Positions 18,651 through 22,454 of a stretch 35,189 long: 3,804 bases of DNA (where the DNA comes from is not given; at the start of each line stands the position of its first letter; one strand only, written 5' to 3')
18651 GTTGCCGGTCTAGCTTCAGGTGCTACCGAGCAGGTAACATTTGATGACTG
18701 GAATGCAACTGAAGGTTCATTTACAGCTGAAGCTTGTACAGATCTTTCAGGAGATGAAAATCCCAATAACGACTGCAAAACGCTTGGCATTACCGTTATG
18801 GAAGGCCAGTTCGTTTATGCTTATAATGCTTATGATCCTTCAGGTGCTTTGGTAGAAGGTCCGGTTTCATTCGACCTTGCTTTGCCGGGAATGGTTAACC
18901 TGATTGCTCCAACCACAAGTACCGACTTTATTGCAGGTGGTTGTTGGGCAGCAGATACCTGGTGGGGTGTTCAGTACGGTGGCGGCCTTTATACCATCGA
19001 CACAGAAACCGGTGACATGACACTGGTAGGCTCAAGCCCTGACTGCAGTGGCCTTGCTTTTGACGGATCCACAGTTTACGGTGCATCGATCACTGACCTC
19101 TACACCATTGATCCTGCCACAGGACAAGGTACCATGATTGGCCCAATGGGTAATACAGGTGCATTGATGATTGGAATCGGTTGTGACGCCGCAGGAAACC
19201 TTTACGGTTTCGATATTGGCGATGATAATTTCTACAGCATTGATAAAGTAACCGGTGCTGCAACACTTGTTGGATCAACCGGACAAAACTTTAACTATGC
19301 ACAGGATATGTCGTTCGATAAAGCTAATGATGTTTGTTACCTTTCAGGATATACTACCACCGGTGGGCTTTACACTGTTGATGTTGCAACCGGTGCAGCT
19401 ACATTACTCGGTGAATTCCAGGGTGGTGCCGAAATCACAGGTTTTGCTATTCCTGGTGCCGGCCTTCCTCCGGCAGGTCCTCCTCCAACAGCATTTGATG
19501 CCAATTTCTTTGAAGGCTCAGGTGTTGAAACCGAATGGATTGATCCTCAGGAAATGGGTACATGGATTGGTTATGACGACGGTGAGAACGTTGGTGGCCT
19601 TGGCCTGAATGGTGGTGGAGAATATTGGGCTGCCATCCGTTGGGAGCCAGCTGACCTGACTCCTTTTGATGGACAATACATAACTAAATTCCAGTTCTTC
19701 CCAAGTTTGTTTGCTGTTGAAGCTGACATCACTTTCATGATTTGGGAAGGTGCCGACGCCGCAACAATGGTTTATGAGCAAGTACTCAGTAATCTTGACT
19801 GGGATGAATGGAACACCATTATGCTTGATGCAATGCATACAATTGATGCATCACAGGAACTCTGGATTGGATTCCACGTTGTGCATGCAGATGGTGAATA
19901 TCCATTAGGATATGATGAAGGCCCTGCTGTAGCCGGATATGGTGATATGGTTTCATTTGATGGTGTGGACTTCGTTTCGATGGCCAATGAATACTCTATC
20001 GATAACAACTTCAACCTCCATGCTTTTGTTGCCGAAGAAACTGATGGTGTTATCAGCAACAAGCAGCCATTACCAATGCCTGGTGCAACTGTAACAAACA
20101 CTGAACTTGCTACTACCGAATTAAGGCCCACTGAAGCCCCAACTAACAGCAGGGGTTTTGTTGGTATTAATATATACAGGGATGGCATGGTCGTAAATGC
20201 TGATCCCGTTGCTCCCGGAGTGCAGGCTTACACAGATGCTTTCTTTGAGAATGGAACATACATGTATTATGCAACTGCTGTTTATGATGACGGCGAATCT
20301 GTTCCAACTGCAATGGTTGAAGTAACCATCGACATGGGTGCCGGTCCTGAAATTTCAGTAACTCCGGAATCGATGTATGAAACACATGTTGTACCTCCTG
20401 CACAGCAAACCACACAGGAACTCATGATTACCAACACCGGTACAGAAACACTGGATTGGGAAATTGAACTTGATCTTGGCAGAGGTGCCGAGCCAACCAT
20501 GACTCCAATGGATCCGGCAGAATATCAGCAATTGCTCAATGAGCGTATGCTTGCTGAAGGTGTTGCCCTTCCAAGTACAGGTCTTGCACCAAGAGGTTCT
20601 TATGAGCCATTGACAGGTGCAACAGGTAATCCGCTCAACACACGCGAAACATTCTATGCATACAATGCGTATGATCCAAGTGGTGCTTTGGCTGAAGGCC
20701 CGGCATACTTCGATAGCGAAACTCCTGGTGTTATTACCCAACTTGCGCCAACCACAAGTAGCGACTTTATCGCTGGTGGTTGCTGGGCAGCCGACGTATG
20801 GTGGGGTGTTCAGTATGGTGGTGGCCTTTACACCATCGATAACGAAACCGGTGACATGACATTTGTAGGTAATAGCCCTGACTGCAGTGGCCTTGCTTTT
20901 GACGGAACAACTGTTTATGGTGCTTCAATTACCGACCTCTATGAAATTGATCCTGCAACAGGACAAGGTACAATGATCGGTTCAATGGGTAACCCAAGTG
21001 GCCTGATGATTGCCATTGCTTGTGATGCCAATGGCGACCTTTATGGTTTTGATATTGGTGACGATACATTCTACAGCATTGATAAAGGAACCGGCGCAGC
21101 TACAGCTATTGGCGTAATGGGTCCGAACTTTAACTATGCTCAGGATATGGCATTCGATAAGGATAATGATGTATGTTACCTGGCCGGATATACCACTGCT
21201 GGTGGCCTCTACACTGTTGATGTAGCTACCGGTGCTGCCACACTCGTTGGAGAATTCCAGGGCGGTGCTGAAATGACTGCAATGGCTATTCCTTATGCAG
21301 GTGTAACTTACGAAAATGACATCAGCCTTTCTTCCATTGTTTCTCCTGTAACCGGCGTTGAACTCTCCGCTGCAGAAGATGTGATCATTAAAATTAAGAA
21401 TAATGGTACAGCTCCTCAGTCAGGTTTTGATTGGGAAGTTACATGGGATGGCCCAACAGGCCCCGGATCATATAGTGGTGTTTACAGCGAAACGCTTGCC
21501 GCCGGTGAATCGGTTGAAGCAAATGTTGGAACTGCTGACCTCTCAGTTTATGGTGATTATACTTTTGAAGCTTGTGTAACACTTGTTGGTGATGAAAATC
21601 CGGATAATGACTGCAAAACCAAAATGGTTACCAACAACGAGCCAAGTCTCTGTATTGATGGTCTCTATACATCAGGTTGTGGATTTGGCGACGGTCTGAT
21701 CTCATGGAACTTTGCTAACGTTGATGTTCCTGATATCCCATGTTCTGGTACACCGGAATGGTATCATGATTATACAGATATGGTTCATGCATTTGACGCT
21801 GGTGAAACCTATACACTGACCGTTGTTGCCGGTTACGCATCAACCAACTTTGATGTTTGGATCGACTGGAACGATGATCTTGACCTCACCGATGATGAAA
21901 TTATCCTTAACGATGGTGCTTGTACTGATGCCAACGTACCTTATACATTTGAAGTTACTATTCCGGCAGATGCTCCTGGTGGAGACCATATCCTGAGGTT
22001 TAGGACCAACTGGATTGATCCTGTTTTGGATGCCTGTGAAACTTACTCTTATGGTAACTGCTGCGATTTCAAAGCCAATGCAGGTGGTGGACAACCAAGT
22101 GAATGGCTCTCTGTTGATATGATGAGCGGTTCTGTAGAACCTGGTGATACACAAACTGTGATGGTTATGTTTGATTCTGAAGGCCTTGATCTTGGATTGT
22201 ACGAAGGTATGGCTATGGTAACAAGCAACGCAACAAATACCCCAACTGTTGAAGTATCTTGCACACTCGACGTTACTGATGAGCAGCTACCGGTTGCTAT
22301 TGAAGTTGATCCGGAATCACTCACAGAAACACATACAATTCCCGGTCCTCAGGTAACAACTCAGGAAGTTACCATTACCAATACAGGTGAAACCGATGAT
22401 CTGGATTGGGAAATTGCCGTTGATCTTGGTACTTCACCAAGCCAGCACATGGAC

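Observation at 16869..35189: Tandem locus of three giant mosaic T9SS-cargo paralogues built from one shared module set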

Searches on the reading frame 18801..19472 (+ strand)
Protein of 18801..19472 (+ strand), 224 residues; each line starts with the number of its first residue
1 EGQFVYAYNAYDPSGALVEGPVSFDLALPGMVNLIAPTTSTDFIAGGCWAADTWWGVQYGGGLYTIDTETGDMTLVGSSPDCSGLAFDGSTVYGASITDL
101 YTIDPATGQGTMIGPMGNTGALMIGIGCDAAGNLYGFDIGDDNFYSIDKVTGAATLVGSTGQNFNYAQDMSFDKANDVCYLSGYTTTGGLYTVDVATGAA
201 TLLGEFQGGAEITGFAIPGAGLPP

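Call 15: search_protein_families(library=pfam, proteins=[window:18801-19472:+], max_evalue=10)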
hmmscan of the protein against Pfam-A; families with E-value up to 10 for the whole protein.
seq(224 aa): 2 families
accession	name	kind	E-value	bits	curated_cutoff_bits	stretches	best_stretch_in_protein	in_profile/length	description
PF14339.12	DUF4394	-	1.5e-12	47.8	29.6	4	158-216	168-230/230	Domain of unknown function (DUF4394)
PF05195.22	AMP_N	-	0.02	15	24.6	1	151-203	15-70/121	Aminopeptidase P, N-terminal domain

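Call 89: search_solved_structures(query=window:18801-19472:+, max_evalue=1)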
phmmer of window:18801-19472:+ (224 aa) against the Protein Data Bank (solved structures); distinct sequences matched with E-value up to 1: 2.
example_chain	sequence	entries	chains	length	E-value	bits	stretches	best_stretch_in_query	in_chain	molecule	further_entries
1k52_A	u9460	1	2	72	0.34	14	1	144-208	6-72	Protein L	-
3n05_A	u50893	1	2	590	0.65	13.1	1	91-167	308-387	NH(3)-dependent NAD(+) synthetase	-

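Call 97: search_protein_families(library=ncbifam, proteins=[window:18801-19472:+], max_evalue=1)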
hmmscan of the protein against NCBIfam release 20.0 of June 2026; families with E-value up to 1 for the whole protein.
window:18801-19472:+ (224 aa): 0 families

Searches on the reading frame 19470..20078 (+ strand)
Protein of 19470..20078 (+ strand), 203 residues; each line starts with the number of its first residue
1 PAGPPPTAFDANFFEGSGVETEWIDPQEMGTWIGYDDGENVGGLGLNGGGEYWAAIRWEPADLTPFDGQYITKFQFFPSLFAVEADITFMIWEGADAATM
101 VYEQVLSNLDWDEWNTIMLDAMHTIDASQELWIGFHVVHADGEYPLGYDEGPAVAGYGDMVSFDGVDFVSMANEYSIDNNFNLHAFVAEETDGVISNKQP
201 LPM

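Call 15: search_protein_families(library=pfam, proteins=[window:19470-20078:+], max_evalue=10)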
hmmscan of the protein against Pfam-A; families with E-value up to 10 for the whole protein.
seq(203 aa): 0 families

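Call 17: search_solved_structures(query=window:19470-20078:+, max_evalue=10)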
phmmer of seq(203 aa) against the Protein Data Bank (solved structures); distinct sequences matched with E-value up to 10: 2.
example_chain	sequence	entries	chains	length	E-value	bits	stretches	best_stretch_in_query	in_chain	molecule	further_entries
6tmg_r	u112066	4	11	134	0.93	12.7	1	87-130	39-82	ATPTG12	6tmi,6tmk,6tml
8aht_A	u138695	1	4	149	0.97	12.6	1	108-187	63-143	Calmodulin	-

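Call 23: find_homologous_proteins(query=window:19470-20078:+)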
Query window:19470-20078:+ (203 aa): 1 proteins with E <= 0.001 among 101 candidates.
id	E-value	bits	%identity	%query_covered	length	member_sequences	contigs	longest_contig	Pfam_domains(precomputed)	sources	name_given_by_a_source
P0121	6.0e-29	120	41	79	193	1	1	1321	-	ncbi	-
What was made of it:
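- Tried and rejected: A single-sequence search with module D gave one hit only (call 23).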

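Call 26: find_homologous_proteins(query=A2)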
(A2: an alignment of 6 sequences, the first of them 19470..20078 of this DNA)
Query A2 (6 sequences) (203 aa, profile of the alignment): 22 proteins with E <= 0.001 among 2481 candidates.
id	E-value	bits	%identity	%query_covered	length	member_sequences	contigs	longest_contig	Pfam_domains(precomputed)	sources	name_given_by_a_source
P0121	3.0e-72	260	41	79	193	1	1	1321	-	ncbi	-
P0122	1.6e-54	202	36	98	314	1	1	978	-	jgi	jgi:hypothetical protein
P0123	1.3e-52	196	37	82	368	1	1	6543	-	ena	-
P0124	2.5e-51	192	40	78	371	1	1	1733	PF26696.1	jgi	-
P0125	1.6e-50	189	36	83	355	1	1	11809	PF18962.8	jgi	jgi:Secretion system C-terminal sorting domain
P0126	7.9e-50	187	43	87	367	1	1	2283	PF18962.8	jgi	jgi:hypothetical protein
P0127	5.9e-49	184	40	85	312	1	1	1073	-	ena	-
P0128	1.6e-48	183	45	85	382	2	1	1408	PF18962.8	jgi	jgi:hypothetical protein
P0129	1.2e-47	180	40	92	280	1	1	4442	-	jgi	-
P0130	2.0e-46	176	44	69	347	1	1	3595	PF18962.8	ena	-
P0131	3.2e-46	175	42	74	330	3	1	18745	-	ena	-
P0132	1.2e-45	173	32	98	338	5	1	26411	-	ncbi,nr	ncbi:MAG: hypothetical protein KDC05_05010 [Bacteroidales bacterium]|nr:hypothetical protein [Bacter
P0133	3.0e-42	162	40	84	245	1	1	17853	-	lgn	-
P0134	1.4e-39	154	36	80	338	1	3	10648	-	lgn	-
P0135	2.0e-39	153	35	77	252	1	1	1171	-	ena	-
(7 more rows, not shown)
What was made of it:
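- Tried and rejected: The profile of the five window copies was needed (call 26).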

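Call 42: predict_structure(alignment_id=A3)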
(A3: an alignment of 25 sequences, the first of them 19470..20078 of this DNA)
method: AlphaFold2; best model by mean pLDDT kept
length: 203 residues; sequences in the alignment: 25
mean_pLDDT: 90.4   pTM: 0.81
mean pLDDT of the five models: 90.4, 89.5, 89.5, 88.5, 86.3
residues with pLDDT >= 90: 158; 70-90: 21; 50-70: 14; < 50: 10
segments of 3 or more residues with pLDDT < 50: 194-203
pLDDT, mean of each block of 10 residues (from residue 1): 66 84 73 96 96 98 97 97 97 97 98 97 97 98 97 96 97 97 95 47 47
secondary structure, 60 per line:
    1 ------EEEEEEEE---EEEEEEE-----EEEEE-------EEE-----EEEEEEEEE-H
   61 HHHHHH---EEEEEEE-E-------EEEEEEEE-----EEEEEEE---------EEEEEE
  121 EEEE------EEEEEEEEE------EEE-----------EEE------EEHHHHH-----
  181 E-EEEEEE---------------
elements in order: E7-14 E18-24 E30-34 E42-44 E50-58 H60-66 E70-76 E86-93 E99-105 E115-124 E131-139 E146-148 E160-162 H171-175 E183-188
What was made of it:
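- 19524..20063 (+): Module D of G1: jelly-roll. AF2 pLDDT 90.4 (call 42).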

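Call 49: fold_search(model_id=the predicted structure, library=pdb)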
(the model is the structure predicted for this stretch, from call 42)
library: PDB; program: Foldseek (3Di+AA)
matches with E <= 10: 1505; with E <= 0.001: 1
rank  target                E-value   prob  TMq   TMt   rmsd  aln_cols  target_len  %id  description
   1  3gbw                  7.3e-04  1.00  0.44  0.53   8.2       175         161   13  Crystal structure of the first PHR domain of the Mouse Myc-binding protein 2 (MYCBP-2) (released 2009-03-24)
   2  7vrn_I                1.4e-03  0.97  0.31  0.18  15.6       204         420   11  Structure of infectious bursal disease virus Gt strain (released 2022-03-30)
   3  7vrn_A                1.7e-03  0.94  0.27  0.17  16.2       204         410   12  Structure of infectious bursal disease virus Gt strain (released 2022-03-30)
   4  9euj_G                2.8e-03  1.00  0.48  0.14  13.3       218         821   11  Cryo-EM structure of Staphylococcus aureus bacteriophage phi812 baseplate in the post-contraction state - sheath initi (released 2025-04-09)
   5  2df7_E                4.0e-03  0.99  0.33  0.19  10.7       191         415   11  Crystal structure of infectious bursal disease virus VP2 subviral particle (released 2006-06-27)
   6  2gsy_A                4.9e-03  0.91  0.30  0.18  16.0       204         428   10  The 2.6A structure of Infectious Bursal Virus Derived T=1 Particles (released 2006-07-18)
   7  2df7_G                5.5e-03  0.89  0.27  0.17  16.1       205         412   14  Crystal structure of infectious bursal disease virus VP2 subviral particle (released 2006-06-27)
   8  2gsy_Q                5.8e-03  0.90  0.30  0.17  15.3       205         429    9  The 2.6A structure of Infectious Bursal Virus Derived T=1 Particles (released 2006-07-18)
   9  2gsy_P                6.1e-03  0.89  0.30  0.17  16.0       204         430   10  The 2.6A structure of Infectious Bursal Virus Derived T=1 Particles (released 2006-07-18)
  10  7vrn_C                7.1e-03  0.95  0.29  0.18  12.3       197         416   13  Structure of infectious bursal disease virus Gt strain (released 2022-03-30)
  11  4ci7_A                7.5e-03  1.00  0.55  0.27   5.2       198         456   11  The crystal structure of the cysteine protease and lectin-like domains of Cwp84, a surface layer associated protein of (released 2014-05-14)
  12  2gsy_E                7.5e-03  0.96  0.32  0.19  10.4       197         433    9  The 2.6A structure of Infectious Bursal Virus Derived T=1 Particles (released 2006-07-18)
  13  2df7_J                7.5e-03  0.87  0.30  0.18  16.0       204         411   11  Crystal structure of infectious bursal disease virus VP2 subviral particle (released 2006-06-27)
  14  2df7_R                9.7e-03  0.84  0.30  0.18  15.9       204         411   11  Crystal structure of infectious bursal disease virus VP2 subviral particle (released 2006-06-27)
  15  2df7_K                9.7e-03  0.84  0.28  0.17  16.2       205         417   14  Crystal structure of infectious bursal disease virus VP2 subviral particle (released 2006-06-27)
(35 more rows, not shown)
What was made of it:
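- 19524..20063 (+): Foldseek best match is the Cwp84 lectin-like domain, TM 0.55 (call 49).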

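Call 97: search_protein_families(library=ncbifam, proteins=[window:19470-20078:+, P0125], max_evalue=1)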
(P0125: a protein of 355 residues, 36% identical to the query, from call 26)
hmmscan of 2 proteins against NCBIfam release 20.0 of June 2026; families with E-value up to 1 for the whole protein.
window:19470-20078:+ (203 aa): 0 families

P0125 (355 aa): 5 families
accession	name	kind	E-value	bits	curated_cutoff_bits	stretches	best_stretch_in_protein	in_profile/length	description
TIGR04183.1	Por_Secre_tail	domain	7.7e-11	41.8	23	1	283-353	1-71/72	T9SS type A sorting domain-containing protein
NF038113.1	T9SSA_dep_M36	equivalog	2.5e-09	35.9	885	1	272-352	784-867/869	T9SS-dependent M36 family metallopeptidase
NF033708.1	T9SS_Cterm_ChiA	domain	4.4e-05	23.3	40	1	300-350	1-51/55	T9SS sorting signal type C domain-containing protein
NF006783.0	PRK09293.2-4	equivalog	0.0015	17.6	521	1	53-143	218-303/315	class 1 fructose-bisphosphatase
NF052644.1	T9SS_DNase_Rie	equivalog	0.2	11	260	1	302-348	201-245/251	T9SS-dependent surface endonuclease, AS87_RS02955 family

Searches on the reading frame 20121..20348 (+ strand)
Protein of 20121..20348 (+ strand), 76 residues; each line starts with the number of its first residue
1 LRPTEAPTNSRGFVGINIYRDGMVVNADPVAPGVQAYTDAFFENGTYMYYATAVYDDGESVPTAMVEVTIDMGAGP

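Call 15: search_protein_families(library=pfam, proteins=[window:20121-20348:+], max_evalue=10)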
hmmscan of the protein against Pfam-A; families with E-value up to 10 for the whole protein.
seq(76 aa): 4 families
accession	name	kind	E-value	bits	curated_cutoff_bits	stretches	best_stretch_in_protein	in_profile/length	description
PF16967.11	TcfC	-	0.0002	21.3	29.4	1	16-59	15-57/68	E-set like domain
PF18370.7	RGI_lyase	-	0.046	14.5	27.8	1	15-67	34-84/86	Rhamnogalacturonan I lyases beta-sheet domain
PF23920.1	DUF7259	-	0.1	12.9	27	1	43-75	35-67/77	Domain of unknown function (DUF7259)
PF24644.1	DUF7638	-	0.29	11.6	27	1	39-60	17-39/106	Domain of unknown function (DUF7638)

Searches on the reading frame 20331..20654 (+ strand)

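Call 15: search_protein_families(library=pfam, proteins=[window:20331-20654:+], max_evalue=10)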
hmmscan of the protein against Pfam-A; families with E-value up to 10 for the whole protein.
seq(108 aa): 1 family
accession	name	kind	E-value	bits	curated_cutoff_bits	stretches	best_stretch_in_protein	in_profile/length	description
PF02883.26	Alpha_adaptinC2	-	0.16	12.7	27.6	1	19-46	63-92/111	Adaptin C-terminal domain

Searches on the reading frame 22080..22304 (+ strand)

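Call 15: search_protein_families(library=pfam, proteins=[window:22080-22304:+], max_evalue=10)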
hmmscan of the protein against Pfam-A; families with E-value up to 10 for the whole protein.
seq(75 aa): 5 families
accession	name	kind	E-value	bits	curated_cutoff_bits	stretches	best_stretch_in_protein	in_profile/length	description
PF19190.6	BACON_2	-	3.6e-05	24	25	1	7-59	41-93/94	Viral BACON domain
PF07610.17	DUF1573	-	0.04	14.4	26.1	1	13-56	48-90/98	Protein of unknown function (DUF1573)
PF22544.2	HYDIN_VesB_CFA65-like_Ig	-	0.047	14.4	25.5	1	10-57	49-93/100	HYDIN/CFA65/VesB-like, Ig-like domain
PF24507.1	Ig_CFAP65_4th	-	0.17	12.7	27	1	6-34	21-49/76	CFAP65, fourth Ig-like domain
PF14646.12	MYCBPAP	-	0.3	10.4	24.5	1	11-34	303-326/439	MYCBP-associated protein family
